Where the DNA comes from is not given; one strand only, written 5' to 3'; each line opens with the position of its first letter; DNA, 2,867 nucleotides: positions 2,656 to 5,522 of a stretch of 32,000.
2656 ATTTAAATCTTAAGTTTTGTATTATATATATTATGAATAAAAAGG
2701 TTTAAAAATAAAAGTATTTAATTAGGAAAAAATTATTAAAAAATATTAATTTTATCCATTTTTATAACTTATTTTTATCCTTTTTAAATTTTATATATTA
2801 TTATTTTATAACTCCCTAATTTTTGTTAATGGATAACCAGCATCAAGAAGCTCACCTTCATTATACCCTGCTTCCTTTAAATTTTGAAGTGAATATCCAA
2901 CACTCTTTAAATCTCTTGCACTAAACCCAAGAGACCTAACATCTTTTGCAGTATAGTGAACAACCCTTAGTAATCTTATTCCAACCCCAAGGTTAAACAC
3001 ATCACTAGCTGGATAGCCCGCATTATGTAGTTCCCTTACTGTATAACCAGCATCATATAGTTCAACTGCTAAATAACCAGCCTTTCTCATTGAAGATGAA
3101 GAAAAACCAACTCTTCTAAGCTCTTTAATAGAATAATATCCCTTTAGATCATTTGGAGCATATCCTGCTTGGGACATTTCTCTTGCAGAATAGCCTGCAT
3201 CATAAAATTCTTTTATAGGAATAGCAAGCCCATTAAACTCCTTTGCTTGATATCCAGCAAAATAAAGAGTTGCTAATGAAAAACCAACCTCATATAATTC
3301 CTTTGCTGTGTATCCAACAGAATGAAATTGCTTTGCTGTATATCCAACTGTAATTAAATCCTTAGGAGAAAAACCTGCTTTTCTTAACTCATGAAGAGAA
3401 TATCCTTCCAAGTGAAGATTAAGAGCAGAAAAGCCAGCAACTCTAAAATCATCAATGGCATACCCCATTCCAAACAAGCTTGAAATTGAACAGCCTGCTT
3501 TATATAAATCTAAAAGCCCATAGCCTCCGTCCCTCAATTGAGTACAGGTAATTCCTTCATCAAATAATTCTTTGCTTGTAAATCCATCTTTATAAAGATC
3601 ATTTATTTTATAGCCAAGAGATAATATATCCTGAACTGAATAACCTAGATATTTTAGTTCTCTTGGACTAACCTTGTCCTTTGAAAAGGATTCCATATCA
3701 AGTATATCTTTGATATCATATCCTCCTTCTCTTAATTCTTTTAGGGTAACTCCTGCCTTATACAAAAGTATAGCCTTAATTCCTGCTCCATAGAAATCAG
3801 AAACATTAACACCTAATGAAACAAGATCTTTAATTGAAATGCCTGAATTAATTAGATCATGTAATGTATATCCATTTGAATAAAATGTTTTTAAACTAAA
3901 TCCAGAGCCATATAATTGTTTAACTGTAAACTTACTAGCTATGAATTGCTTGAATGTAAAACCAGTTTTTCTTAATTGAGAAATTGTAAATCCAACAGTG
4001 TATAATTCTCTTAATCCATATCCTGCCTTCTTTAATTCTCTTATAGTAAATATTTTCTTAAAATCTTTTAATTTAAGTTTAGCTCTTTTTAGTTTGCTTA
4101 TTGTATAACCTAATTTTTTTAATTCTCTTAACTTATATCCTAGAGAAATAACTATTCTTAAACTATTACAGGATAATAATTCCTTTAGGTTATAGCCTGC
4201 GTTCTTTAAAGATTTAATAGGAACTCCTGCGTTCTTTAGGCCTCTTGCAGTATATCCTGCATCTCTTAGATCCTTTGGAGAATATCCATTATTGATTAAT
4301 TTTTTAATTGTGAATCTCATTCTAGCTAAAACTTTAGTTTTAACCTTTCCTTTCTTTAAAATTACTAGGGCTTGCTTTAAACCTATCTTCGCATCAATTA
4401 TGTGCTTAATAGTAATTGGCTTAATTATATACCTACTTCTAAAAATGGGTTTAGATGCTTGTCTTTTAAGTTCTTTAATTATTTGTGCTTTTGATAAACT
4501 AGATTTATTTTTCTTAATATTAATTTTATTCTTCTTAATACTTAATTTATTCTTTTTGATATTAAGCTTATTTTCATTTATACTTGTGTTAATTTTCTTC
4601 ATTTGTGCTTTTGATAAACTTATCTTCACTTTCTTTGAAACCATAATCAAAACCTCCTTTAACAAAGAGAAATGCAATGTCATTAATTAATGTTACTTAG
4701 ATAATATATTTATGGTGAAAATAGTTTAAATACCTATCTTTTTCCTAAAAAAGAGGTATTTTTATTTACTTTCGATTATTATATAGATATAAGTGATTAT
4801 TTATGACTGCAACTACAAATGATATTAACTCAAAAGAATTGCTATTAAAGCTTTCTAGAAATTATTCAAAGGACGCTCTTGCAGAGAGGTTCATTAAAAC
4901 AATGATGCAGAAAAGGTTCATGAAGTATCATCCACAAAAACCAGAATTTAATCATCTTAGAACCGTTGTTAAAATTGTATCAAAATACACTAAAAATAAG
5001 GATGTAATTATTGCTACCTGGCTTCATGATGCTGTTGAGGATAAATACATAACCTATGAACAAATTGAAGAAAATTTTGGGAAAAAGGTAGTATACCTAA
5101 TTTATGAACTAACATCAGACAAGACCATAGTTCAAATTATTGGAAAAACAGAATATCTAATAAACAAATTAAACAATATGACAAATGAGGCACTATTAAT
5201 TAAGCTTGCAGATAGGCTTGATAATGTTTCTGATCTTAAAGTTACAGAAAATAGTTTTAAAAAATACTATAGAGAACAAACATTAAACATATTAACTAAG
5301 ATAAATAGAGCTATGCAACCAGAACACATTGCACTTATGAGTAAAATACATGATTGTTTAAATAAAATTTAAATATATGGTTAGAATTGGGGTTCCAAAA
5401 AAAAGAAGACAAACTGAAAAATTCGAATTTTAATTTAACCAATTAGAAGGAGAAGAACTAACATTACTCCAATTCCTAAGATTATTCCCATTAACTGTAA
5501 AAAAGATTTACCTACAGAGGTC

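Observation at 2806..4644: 612-aa protein made of 49 back-to-back decapeptide units (G-[YF]-[ST]-x-[KR]-[ED]-L-x-x-[AV])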

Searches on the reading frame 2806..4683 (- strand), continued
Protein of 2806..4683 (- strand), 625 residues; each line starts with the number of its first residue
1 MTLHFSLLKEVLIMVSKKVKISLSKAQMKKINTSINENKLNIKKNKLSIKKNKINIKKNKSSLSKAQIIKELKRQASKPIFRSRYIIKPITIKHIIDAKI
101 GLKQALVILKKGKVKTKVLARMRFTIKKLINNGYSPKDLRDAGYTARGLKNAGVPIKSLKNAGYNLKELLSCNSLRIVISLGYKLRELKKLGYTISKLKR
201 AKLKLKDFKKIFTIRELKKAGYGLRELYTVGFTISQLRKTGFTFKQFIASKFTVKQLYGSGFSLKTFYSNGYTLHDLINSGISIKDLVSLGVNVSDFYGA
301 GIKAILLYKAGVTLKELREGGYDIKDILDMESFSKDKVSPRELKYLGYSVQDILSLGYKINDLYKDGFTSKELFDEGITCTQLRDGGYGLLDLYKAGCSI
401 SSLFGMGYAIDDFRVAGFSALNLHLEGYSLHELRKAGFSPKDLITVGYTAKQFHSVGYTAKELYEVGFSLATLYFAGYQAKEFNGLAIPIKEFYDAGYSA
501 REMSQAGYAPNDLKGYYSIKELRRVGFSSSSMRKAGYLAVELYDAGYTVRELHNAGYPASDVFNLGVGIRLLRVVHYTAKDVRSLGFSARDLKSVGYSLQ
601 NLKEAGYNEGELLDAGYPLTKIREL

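Call 40: search_solved_structures(query=window:2806-4644:-, max_evalue=0.01, show_alignments=1)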
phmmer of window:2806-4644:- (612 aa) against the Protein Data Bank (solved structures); distinct sequences matched with E-value up to 0.01: 2.
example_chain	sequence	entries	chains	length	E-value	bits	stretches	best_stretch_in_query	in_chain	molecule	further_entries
7muc_AG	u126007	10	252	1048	1.3e-111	377.4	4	324-605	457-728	IcmE protein | IcmE (DotG)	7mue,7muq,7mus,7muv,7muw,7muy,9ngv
9ngw_A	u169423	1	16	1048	1.3e-111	377.4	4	324-605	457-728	IcmE (DotG)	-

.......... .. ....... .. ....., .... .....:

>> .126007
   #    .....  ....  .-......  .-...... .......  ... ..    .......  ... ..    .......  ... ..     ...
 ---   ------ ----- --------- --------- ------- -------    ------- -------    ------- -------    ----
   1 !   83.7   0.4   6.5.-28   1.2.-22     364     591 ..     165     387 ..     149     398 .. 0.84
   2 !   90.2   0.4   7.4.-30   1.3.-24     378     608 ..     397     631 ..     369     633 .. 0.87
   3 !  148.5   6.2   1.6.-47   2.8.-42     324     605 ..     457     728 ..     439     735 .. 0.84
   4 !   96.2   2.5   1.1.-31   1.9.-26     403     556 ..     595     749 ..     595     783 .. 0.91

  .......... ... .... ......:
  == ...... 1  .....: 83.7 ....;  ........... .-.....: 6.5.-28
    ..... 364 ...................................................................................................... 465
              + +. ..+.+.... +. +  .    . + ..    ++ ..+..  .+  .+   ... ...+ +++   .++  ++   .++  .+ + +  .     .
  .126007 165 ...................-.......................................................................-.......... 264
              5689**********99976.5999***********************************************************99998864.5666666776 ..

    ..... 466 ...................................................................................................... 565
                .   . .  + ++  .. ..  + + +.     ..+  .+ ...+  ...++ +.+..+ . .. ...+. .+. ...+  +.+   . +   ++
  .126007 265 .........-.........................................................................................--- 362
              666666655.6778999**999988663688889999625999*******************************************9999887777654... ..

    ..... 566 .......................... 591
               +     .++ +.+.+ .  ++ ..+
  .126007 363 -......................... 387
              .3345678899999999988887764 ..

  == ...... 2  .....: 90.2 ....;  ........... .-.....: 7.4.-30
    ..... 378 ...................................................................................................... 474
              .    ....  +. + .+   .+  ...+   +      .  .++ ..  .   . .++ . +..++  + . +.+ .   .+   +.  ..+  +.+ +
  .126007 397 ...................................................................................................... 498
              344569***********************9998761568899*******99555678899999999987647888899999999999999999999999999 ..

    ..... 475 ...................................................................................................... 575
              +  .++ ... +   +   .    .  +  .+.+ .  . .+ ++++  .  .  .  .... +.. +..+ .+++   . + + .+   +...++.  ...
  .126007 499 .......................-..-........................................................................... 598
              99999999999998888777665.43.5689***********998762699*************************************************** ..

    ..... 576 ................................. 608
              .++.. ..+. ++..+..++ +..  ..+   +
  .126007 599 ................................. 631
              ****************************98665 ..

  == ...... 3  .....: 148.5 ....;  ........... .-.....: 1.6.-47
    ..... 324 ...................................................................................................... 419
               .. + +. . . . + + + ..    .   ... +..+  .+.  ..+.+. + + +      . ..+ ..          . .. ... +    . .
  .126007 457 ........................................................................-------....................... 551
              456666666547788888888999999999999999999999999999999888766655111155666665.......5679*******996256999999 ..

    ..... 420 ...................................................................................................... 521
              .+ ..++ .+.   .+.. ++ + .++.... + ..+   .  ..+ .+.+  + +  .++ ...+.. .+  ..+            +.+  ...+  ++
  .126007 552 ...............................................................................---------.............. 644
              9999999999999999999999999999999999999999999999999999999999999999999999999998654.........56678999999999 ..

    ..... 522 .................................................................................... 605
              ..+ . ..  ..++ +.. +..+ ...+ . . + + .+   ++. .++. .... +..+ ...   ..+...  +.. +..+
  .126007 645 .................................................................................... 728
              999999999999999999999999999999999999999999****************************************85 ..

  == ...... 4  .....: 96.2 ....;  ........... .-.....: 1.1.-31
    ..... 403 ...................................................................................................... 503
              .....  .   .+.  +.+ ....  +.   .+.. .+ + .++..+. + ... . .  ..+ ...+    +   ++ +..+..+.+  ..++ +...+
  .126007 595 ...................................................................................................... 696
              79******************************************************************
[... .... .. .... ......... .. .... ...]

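Call 44: find_related_loci(query=A2, collection=metagenome_contigs, flank=8000)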
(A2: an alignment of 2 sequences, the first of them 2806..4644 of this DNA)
Query A2 (612 aa) in metagenome_contigs; peptide patterns used: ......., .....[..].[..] (x = any residue, [..] = any of these).
600 stretches matched a pattern, but none encodes a relative of the query by tblastn (E <= 1e-3).

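Call 45: fold_search(model_id=the predicted structure, library=viral)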
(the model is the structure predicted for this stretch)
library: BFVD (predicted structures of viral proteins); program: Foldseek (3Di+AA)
matches with E <= 10: 38; with E <= 0.001: 0
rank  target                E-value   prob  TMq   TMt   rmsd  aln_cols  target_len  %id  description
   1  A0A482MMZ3            7.6e-02  0.15  0.08  0.11  28.0       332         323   14  Endonuclease [Burkholderia phage BcepSauron]
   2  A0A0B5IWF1            1.0e-01  0.16  0.11  0.10  43.2       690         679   12  Ankyrin repeat protein [Pandoravirus inopinatum]
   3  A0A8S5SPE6            2.3e-01  0.06  0.08  0.06  36.5       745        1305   13  Tape measure domain protein [Myoviridae sp. ct7Mg7]
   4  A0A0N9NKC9            5.3e-01  0.04  0.07  0.04  65.6       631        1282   11  (no name in the UniProt tables at hand)
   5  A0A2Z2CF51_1          5.6e-01  0.07  0.07  0.04  39.2       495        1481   13  (no name in the UniProt tables at hand)
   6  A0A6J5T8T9            5.6e-01  0.05  0.09  0.08  65.7       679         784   11  Uncharacterized protein [uncultured Caudovirales phage]
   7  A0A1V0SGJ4            6.9e-01  0.06  0.10  0.09  55.8       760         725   12  Uncharacterized protein [Hokovirus HKV1]
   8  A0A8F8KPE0            8.3e-01  0.06  0.09  0.10  35.7       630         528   11  Uncharacterized protein [Clandestinovirus]
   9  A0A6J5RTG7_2          1.0e+00  0.03  0.09  0.07  47.5       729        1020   13  Phage head morphogenesis domain containing protein [uncultured Caudovirales phage]
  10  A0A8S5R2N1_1          1.6e+00  0.02  0.07  0.04  51.3       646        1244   12  Tail tape measure protein [Siphoviridae sp. ct6d71]
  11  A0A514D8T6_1          1.7e+00  0.02  0.07  0.04  53.2       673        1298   12  RNA-dependent RNA polymerase [Picornavirales sp.]
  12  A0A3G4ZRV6            1.9e+00  0.02  0.07  0.09  36.2       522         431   10  Ankyrin repeat protein [Terrestrivirus sp.]
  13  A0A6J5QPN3            2.1e+00  0.01  0.07  0.07  34.8       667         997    9  DUF4214 domain-containing protein [uncultured Caudovirales phage]
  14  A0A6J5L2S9            2.1e+00  0.02  0.08  0.07  58.7       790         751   12  Uncharacterized protein [uncultured Caudovirales phage]
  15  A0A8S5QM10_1          2.3e+00  0.02  0.07  0.05  42.9       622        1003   12  Uncharacterized protein [Ackermannviridae sp. ctQad106]
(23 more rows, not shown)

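Call 49: list_cluster_members(proteins=[P0121, P0122, P0123, P0125, P0137, P0158, P0198, P0210, P0220, P0228])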
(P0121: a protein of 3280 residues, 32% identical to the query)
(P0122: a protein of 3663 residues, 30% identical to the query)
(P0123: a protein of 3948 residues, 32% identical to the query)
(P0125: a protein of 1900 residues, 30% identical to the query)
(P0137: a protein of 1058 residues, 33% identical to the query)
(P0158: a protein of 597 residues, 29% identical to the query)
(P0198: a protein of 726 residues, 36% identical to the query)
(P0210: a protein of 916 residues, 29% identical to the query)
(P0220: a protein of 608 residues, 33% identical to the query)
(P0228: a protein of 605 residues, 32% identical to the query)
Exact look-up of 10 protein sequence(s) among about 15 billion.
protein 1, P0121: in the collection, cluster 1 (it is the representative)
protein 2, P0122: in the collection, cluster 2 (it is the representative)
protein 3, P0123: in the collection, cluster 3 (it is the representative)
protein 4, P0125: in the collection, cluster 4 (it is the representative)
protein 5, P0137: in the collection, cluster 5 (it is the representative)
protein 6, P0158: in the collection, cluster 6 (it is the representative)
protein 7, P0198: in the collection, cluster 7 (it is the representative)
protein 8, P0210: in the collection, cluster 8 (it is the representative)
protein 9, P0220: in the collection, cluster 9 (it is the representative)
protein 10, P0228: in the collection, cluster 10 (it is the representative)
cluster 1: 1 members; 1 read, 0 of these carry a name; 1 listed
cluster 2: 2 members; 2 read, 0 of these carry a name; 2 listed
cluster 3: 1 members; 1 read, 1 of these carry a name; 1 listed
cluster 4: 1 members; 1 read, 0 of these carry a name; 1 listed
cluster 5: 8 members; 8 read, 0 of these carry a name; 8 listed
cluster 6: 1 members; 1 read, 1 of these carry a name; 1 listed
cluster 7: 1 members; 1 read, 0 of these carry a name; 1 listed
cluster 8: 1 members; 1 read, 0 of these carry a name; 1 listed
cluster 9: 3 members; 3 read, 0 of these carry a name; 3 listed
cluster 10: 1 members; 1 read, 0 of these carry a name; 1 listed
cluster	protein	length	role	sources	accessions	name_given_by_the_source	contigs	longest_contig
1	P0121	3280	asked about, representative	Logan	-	-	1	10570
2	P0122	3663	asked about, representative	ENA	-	-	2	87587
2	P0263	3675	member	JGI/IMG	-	-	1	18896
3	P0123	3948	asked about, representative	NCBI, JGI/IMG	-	hypothetical protein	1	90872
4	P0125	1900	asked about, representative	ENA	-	-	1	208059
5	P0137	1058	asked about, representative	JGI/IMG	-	-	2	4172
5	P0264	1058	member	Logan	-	-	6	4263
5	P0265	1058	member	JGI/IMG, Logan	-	-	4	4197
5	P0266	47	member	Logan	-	-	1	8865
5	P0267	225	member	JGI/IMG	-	-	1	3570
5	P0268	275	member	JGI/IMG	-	-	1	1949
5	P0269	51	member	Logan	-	-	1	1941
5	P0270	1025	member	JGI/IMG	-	-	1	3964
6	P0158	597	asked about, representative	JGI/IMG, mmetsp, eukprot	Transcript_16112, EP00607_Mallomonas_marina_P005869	Transcript_16112/g.16244 ORF Transcript_16112/g.16244 Transcript_16112/m.16244 ... | CAMPEP_0182439912 /NCGR_PEP_ID=MMETSP1167-20130531/86707_1 /TAXON_ID=2988 ...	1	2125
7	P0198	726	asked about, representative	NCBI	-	-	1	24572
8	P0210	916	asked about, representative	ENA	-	-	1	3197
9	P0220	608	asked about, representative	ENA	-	-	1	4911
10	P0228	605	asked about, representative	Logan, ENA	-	-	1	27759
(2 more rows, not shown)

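Call 63: search_protein_families(library=phrogs, proteins=[window:2806-4644:-], max_evalue=0.01)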
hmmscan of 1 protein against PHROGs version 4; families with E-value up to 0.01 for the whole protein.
window:2806-4644:- (612 aa): 5 families
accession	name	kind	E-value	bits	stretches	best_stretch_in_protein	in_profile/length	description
phrog_26050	-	unknown function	3.5e-10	40.7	0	295-314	36-55/71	-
phrog_15350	-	unknown function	3.2e-06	27.2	0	449-601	91-253/494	-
phrog_9701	-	unknown function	0.0004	21.4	0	334-362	19-47/62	-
phrog_35309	-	unknown function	0.0005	21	0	505-536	53-85/89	-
phrog_15508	-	unknown function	0.0054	18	0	203-259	17-75/104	-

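Call 64: search_protein_families(library=padloc, proteins=[window:2806-4644:-], max_evalue=0.01)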
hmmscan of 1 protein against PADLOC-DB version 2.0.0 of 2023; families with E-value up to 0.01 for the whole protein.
window:2806-4644:- (612 aa): 0 families

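Call 66: predict_structure(protein=window:2806-4644:-)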
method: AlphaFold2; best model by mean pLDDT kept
length: 612 residues; sequences in the alignment: 1
mean_pLDDT: 77.6   pTM: 0.43
mean pLDDT of the five models: 77.6, 76.0, 74.7, 68.7, 64.5
residues with pLDDT >= 90: 132; 70-90: 324; 50-70: 89; < 50: 67
segments of 3 or more residues with pLDDT < 50: 1-8, 34-50, 65-77, 99-110, 554-558, 560-563
pLDDT, mean of each block of 10 residues (from residue 1): 43 63 58 45 38 54 45 43 55 49 43 73 78 83 85 83 80 82 80 83 87 90 89 90 86 87 86 83 83 82 81 62 76 85 89 92 93 92 90 89 89 89 90 92 91 92 91 85 91 88 91 91 88 83 75 53 59 69 77 85 85 78
secondary structure, 60 per line:
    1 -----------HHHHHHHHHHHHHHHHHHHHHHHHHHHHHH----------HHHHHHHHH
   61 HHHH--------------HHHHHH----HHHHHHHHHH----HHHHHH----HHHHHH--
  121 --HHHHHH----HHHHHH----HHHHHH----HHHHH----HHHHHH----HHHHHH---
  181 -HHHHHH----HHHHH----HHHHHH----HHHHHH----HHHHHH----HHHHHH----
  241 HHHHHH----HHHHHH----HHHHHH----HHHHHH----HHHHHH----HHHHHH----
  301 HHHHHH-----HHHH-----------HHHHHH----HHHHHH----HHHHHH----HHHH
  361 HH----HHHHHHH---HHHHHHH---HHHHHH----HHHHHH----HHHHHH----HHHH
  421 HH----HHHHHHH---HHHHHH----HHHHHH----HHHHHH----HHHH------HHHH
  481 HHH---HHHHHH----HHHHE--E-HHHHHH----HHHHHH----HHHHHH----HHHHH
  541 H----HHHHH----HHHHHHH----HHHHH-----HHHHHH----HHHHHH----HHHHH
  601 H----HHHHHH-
elements in order: H12-41 H52-64 H79-84 H89-98 H103-108 H113-118 H123-128 H133-138 H143-148 H153-157 H162-167 H172-177 H182-187 H192-196 H201-206 H211-216 H221-226 H231-236 H241-246 H251-256 H261-266 H271-276 H281-286 H291-296 H301-306 H312-315 H327-332 H337-342 H347-352 H357-362 H367-373 H377-383 H387-392 H397-402 H407-412 H417-422 H427-433 H437-442 H447-452 H457-462 H467-470 H477-483 H487-492 H497-500 H506-511 H516-521 H526-531 H536-541 H546-550 H555-561 H566-570 H576-581 H586-591 H596-601 H606-611

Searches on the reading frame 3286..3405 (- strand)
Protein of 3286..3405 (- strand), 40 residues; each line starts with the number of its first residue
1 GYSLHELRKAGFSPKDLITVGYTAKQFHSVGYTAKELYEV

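Call 70: search_solved_structures(query=A4, max_evalue=1, show_alignments=0)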
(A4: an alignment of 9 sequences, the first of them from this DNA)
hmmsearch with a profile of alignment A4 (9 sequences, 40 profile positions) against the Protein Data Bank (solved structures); distinct sequences matched with E-value up to 1: 4.
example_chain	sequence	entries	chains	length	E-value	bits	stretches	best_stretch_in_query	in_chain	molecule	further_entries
7muc_AG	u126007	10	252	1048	5.5e-117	384.5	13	1-38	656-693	IcmE protein | IcmE (DotG)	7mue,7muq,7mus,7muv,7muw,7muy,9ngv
9ngw_A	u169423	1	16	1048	5.5e-117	384.5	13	1-38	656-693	IcmE (DotG)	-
7tcg_A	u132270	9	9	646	0.53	13.3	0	7-34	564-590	Bacitracin export permease protein BceB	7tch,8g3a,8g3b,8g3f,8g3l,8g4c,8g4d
8vl4_A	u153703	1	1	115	0.9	12.6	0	23-37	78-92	De novo design protein 312 parent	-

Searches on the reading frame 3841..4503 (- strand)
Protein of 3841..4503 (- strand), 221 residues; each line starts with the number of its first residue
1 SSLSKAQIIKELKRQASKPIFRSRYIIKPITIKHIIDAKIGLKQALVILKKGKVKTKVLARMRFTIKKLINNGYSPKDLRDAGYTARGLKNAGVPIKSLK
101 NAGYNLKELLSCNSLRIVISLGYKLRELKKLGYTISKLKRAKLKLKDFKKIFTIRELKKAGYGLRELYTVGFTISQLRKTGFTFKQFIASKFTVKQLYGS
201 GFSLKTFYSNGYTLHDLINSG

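Call 41: find_homologous_proteins(query=window:3841-4503:-, max_evalue=0.001)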
Query seq(221 aa): 1881 candidates shared short words with the query, none scored E <= 0.001.

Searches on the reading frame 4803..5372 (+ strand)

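Call 52: search_protein_families(library=pfam, proteins=[window:4803-5372:+], max_evalue=0.001)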
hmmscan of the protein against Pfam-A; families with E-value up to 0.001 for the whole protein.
window:4803-5372:+ (189 aa): 2 families
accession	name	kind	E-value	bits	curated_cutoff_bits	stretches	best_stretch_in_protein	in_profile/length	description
PF13328.12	HD_4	-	3.9e-13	49.9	27.2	1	45-166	17-148/156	HD domain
PF01966.28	HD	-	7.7e-07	29.9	22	1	49-141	2-115/116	HD domain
